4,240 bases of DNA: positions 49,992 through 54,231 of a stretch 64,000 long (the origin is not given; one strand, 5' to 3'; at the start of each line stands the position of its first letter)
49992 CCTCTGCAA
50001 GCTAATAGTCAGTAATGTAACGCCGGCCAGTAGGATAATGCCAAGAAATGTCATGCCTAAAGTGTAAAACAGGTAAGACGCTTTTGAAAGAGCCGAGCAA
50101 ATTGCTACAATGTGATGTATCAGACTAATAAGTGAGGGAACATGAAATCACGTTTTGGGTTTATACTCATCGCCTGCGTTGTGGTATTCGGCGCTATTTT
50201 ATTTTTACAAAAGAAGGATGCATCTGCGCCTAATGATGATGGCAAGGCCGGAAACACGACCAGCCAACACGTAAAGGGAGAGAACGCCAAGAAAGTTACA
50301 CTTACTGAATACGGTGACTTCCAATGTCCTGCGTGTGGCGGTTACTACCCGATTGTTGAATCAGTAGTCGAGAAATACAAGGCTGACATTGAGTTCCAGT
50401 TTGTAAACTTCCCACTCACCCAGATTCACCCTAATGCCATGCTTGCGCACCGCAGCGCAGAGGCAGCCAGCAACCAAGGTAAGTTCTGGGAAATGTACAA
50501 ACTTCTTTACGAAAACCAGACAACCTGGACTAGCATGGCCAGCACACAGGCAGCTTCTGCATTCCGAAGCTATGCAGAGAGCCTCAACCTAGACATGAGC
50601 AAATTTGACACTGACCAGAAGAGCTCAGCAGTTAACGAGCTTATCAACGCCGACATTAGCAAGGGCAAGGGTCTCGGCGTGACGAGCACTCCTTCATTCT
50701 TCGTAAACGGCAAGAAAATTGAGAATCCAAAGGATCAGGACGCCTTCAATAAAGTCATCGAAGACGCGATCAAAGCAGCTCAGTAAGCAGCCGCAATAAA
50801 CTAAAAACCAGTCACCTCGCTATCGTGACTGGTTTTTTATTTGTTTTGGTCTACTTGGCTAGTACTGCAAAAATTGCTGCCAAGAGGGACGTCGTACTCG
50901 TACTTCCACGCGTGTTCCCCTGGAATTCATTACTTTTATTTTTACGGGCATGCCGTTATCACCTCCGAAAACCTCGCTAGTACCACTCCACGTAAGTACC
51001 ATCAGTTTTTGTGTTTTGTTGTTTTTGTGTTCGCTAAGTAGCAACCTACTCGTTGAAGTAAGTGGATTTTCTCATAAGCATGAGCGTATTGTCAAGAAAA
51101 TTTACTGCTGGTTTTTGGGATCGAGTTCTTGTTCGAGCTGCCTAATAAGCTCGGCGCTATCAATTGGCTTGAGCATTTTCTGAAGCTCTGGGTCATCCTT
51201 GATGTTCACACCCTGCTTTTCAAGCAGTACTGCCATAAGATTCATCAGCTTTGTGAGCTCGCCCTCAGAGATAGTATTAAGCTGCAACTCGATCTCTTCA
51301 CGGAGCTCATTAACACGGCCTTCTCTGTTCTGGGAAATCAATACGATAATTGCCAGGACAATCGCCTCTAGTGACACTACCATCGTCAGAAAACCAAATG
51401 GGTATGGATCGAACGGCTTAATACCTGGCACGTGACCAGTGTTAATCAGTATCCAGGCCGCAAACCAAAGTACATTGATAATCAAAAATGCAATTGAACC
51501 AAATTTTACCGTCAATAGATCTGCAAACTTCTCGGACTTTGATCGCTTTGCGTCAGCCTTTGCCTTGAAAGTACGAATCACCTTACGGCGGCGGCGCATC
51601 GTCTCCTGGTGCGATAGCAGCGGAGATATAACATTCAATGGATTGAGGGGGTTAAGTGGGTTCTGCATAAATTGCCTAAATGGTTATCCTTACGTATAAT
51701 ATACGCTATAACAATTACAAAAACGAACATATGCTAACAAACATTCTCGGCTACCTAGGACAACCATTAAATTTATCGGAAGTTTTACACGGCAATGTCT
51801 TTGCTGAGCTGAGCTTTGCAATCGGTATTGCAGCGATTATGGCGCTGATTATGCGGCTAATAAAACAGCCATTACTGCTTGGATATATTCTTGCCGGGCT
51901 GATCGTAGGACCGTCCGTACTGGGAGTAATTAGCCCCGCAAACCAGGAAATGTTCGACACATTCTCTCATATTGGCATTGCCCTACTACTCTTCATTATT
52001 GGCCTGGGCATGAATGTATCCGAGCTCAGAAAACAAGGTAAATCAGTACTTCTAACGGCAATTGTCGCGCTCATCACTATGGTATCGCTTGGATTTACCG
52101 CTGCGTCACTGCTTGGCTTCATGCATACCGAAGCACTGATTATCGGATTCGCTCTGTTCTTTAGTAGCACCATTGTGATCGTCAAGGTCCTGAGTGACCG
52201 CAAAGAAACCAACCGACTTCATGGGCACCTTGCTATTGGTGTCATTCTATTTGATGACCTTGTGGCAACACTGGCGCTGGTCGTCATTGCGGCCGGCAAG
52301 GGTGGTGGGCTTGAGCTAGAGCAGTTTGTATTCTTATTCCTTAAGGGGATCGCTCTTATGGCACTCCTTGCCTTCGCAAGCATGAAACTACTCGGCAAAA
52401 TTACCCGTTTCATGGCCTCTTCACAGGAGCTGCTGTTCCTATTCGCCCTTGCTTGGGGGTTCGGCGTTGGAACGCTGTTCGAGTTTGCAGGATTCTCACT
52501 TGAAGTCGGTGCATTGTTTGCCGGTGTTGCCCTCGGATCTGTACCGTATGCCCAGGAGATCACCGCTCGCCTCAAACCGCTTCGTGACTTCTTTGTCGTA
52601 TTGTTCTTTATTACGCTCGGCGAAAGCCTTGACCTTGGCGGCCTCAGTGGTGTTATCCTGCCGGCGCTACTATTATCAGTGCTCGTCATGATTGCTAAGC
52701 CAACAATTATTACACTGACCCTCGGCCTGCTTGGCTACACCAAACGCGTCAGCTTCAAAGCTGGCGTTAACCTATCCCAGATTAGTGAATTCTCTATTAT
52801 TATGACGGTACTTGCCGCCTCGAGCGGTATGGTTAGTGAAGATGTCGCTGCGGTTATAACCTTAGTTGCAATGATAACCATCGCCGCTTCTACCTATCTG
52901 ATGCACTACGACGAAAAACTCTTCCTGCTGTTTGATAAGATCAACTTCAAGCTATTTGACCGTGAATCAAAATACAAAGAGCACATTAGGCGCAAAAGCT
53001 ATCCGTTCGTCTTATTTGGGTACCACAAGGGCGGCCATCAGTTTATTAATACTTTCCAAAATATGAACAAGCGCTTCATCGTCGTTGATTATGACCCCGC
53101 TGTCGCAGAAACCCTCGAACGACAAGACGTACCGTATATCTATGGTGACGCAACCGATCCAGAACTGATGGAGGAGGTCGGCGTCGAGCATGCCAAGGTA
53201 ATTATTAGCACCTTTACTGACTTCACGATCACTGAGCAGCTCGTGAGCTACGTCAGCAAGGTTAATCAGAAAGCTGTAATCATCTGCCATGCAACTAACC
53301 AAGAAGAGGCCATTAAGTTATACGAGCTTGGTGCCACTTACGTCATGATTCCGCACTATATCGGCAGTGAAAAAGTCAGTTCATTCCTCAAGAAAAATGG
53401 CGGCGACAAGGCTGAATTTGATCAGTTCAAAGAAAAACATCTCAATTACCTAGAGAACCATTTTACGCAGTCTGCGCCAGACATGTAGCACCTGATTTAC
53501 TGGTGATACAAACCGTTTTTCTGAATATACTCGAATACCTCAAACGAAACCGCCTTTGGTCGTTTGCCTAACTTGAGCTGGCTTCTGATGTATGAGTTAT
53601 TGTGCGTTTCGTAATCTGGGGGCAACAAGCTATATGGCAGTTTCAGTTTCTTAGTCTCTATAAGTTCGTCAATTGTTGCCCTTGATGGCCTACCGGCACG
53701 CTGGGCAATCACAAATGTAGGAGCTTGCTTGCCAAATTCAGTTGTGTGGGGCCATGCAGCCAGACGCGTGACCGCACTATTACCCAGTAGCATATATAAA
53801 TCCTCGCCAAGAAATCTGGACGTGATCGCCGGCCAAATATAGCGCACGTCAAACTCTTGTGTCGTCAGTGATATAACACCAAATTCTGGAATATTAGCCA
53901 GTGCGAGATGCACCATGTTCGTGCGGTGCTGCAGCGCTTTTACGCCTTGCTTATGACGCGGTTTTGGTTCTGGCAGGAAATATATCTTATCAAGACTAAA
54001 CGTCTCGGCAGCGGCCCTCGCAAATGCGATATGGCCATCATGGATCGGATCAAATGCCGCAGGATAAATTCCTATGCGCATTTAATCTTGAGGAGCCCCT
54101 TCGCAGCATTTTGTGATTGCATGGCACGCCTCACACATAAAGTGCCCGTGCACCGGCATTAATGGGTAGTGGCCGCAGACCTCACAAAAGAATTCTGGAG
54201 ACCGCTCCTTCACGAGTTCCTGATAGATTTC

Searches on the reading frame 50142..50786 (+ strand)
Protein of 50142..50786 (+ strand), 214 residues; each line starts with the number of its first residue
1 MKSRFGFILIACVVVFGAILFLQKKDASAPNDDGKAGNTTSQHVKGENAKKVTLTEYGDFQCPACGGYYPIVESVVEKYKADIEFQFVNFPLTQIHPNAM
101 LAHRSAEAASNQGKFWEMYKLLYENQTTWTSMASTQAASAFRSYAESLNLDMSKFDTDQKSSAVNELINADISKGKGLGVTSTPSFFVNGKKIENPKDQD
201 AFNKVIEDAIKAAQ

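Call 71: search_protein_families(library=pfam, proteins=[window:50142-50786:+], max_evalue=0.0001)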
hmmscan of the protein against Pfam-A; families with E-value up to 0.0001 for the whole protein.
window:50142-50786:+ (214 aa): 3 families
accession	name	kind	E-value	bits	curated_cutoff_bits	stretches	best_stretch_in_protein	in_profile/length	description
PF13462.12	Thioredoxin_4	-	1.6e-25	90.7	23.2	1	40-208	3-165/165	Thioredoxin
PF01323.26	DSBA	-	7.6e-14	52.4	25.6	1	53-206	1-190/191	DSBA-like thioredoxin domain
PF13743.12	Thioredoxin_5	-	2.8e-06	27.6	27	1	136-194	111-169/186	Thioredoxin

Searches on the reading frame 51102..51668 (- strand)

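Call 71: search_protein_families(library=pfam, proteins=[window:51102-51668:-], max_evalue=0.0001)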
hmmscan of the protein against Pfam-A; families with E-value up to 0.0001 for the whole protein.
window:51102-51668:- (188 aa): 1 family
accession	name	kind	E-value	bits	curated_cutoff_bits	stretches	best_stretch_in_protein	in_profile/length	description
PF06210.16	DUF1003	-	8.8e-28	97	27.4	1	56-156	1-100/103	Protein of unknown function (DUF1003)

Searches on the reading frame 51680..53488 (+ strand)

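Call 71: search_protein_families(library=pfam, proteins=[window:51680-53488:+], max_evalue=0.0001)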
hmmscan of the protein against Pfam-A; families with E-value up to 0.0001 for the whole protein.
window:51680-53488:+ (602 aa): 2 families
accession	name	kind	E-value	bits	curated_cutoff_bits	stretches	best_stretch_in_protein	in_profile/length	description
PF00999.27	Na_H_Exchanger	-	1.9e-57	195.3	26.2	1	50-402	3-363/375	Sodium/hydrogen exchanger, transmembrane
PF02254.24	TrkA_N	-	8.7e-21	74.9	23.8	1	443-558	1-116/116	TrkA-N domain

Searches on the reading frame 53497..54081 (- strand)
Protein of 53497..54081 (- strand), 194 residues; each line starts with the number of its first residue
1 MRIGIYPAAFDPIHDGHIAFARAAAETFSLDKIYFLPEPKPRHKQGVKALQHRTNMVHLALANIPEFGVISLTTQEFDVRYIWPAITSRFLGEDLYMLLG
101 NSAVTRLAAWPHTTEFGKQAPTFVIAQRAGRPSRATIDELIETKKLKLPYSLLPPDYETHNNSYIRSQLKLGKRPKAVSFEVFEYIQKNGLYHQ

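Call 72: search_protein_families(library=pfam, proteins=[window:53497-54081:-], max_evalue=0.0001)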
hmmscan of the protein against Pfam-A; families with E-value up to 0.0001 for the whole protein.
window:53497-54081:- (194 aa): 1 family
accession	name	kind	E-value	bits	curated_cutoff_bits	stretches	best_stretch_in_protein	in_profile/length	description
PF01467.32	CTP_transf_like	-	6e-11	43.1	21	1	6-79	2-75/133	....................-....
